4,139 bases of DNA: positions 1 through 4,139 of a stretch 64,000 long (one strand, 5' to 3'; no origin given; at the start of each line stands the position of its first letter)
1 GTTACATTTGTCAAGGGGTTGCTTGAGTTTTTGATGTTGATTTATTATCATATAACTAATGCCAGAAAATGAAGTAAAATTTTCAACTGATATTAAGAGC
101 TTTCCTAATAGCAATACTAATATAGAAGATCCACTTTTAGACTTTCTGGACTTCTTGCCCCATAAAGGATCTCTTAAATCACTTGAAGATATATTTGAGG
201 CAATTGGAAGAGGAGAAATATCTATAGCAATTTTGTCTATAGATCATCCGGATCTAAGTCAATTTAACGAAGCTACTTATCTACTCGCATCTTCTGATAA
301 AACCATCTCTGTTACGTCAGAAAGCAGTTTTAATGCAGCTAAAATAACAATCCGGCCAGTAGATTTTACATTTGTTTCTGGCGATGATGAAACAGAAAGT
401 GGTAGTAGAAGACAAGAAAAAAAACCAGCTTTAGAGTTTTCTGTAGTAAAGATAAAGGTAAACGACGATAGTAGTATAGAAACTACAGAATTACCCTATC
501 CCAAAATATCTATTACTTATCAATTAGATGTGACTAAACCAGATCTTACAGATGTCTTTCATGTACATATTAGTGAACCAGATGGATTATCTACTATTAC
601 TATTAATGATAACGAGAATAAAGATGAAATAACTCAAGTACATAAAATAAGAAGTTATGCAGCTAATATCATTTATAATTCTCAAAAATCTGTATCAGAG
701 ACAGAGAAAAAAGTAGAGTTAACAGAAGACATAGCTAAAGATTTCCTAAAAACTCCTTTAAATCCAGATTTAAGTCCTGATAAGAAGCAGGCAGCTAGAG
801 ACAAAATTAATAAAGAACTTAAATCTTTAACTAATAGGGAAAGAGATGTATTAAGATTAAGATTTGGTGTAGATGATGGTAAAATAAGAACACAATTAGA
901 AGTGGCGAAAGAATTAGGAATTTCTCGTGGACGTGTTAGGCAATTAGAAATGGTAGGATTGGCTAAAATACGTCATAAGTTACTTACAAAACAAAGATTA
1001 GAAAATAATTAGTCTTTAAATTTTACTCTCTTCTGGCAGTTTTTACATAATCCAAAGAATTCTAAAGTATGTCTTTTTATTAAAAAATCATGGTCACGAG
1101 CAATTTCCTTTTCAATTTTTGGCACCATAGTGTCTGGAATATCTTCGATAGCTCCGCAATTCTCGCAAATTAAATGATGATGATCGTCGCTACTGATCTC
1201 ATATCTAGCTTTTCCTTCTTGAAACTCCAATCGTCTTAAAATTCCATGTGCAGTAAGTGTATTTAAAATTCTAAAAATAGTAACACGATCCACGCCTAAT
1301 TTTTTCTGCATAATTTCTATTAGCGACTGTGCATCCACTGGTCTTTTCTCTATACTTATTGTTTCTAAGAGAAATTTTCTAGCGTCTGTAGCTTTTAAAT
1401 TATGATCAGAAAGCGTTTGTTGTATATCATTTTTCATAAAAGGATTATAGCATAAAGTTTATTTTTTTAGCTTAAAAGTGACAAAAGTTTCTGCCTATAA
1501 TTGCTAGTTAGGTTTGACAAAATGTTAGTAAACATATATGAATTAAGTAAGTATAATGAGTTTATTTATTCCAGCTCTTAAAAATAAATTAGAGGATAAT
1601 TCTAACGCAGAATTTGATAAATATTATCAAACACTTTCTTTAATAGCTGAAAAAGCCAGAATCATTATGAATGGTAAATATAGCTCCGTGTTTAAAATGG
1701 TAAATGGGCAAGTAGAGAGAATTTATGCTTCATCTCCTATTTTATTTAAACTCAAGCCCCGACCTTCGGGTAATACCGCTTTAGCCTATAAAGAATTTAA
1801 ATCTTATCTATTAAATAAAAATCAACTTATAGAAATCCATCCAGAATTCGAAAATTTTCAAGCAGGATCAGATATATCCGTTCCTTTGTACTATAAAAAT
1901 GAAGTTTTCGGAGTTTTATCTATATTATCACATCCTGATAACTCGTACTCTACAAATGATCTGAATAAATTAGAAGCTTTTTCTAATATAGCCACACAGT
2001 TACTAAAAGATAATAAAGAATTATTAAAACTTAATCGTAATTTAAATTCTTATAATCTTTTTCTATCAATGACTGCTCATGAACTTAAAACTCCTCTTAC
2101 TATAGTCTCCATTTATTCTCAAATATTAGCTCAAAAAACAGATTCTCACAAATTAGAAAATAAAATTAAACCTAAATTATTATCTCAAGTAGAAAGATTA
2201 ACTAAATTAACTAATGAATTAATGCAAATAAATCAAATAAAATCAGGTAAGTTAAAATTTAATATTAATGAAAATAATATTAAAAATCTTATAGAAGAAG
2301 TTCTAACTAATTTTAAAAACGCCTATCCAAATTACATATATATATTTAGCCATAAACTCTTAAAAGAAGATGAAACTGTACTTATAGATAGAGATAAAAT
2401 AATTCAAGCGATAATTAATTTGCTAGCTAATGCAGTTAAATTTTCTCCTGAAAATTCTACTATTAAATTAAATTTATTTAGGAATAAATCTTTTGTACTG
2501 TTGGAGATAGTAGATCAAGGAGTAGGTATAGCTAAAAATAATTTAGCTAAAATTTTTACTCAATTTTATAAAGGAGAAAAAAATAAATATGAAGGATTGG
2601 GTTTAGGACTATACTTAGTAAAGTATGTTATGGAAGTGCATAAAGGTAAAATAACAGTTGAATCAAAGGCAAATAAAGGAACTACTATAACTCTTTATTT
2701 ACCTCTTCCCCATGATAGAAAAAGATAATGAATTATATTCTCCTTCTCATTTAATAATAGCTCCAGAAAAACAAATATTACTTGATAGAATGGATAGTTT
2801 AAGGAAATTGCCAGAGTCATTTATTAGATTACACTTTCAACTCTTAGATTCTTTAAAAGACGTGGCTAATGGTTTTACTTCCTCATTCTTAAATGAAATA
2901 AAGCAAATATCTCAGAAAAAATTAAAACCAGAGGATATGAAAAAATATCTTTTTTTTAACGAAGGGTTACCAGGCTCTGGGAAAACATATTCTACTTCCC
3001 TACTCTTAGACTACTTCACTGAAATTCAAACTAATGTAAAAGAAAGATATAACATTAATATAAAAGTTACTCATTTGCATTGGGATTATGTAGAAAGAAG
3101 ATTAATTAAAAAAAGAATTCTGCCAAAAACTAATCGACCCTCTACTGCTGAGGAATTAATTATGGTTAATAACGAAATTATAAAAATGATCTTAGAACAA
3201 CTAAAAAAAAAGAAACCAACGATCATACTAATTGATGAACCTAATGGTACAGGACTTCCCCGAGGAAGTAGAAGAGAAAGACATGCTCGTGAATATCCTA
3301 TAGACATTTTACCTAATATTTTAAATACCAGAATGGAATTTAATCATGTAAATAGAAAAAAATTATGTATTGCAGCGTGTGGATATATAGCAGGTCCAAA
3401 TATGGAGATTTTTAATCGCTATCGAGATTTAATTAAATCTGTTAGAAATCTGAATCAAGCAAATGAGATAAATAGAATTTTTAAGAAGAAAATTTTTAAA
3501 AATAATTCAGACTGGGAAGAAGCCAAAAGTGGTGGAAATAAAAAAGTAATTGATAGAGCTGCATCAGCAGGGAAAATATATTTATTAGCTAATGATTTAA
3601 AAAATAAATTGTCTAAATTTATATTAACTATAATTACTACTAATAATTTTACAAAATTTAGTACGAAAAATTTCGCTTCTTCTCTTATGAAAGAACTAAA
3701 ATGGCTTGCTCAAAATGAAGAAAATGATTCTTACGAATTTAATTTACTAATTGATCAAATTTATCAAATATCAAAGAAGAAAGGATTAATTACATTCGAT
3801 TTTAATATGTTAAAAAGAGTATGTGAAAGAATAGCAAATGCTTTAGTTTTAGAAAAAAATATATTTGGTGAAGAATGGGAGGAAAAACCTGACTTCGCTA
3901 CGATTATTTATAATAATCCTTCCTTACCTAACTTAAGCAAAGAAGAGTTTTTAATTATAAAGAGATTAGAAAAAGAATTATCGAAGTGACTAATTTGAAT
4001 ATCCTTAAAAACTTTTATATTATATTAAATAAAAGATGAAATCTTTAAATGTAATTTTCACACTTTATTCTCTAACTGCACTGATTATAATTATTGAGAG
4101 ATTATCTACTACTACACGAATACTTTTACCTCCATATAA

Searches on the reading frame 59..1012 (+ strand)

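Call 66: search_protein_families(library=pfam, proteins=[window:59-1012:+], max_evalue=0.001)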
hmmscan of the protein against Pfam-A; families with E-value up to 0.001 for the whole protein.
window:59-1012:+ (317 aa): 1 family
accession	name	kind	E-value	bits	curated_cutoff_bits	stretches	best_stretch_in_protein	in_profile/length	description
PF04545.22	Sigma70_r4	-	2.7e-15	56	24.1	1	254-306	2-50/50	Sigma-70, region 4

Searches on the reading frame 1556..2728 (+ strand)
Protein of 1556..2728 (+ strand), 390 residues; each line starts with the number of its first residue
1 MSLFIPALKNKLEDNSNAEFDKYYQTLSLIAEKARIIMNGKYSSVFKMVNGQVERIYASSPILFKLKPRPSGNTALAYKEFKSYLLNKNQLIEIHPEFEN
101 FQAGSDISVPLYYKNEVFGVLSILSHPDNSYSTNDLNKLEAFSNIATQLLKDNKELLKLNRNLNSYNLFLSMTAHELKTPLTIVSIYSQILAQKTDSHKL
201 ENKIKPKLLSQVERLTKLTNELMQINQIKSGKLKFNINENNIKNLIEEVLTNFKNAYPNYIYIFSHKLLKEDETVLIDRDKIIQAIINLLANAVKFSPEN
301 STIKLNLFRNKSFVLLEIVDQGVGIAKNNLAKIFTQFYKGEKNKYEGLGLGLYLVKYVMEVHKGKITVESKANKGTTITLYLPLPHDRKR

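Call 66: search_protein_families(library=pfam, proteins=[window:1556-2728:+], max_evalue=0.001)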
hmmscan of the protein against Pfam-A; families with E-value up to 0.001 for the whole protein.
window:1556-2728:+ (390 aa): 5 families
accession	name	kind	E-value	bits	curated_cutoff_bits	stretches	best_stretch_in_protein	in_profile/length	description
PF02518.31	HATPase_c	-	2.3e-25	89.6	26.4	1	278-385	2-110/111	Histidine kinase-, DNA gyrase B-, and HSP90-like ATPase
PF00512.31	HisKA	-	3.3e-10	40.3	26.9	1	167-231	3-66/66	His Kinase A (phospho-acceptor) domain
PF13185.12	GAF_2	-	1e-05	26.2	28.6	1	98-150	83-135/136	GAF domain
PF01590.32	GAF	-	3.3e-05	24.8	22.4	1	26-146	5-129/133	GAF domain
PF14501.12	HATPase_c_5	-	9.4e-05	22.7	22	1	281-373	5-93/102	GHKL domain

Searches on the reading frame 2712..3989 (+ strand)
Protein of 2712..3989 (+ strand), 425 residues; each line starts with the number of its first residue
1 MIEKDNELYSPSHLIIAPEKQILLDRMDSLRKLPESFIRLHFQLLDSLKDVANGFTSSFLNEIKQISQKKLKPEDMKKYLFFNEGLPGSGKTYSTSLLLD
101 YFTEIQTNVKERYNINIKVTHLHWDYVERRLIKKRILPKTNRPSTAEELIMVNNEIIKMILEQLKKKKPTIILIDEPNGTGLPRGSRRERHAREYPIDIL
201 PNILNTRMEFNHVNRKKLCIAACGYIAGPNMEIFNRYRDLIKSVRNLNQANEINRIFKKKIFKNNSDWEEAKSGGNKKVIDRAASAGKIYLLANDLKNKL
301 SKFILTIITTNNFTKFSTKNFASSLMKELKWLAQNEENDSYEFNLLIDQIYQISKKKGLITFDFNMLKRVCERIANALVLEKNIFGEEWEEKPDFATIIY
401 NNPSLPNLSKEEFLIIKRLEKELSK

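Call 66: search_protein_families(library=pfam, proteins=[window:2712-3989:+], max_evalue=0.001)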
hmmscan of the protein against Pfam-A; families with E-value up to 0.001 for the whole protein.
window:2712-3989:+ (425 aa): 1 family
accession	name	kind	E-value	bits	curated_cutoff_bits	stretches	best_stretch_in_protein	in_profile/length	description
PF00004.35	AAA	-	6.2e-05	23.9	21.2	0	85-234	5-119/131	ATPase family associated with various cellular activities (AAA)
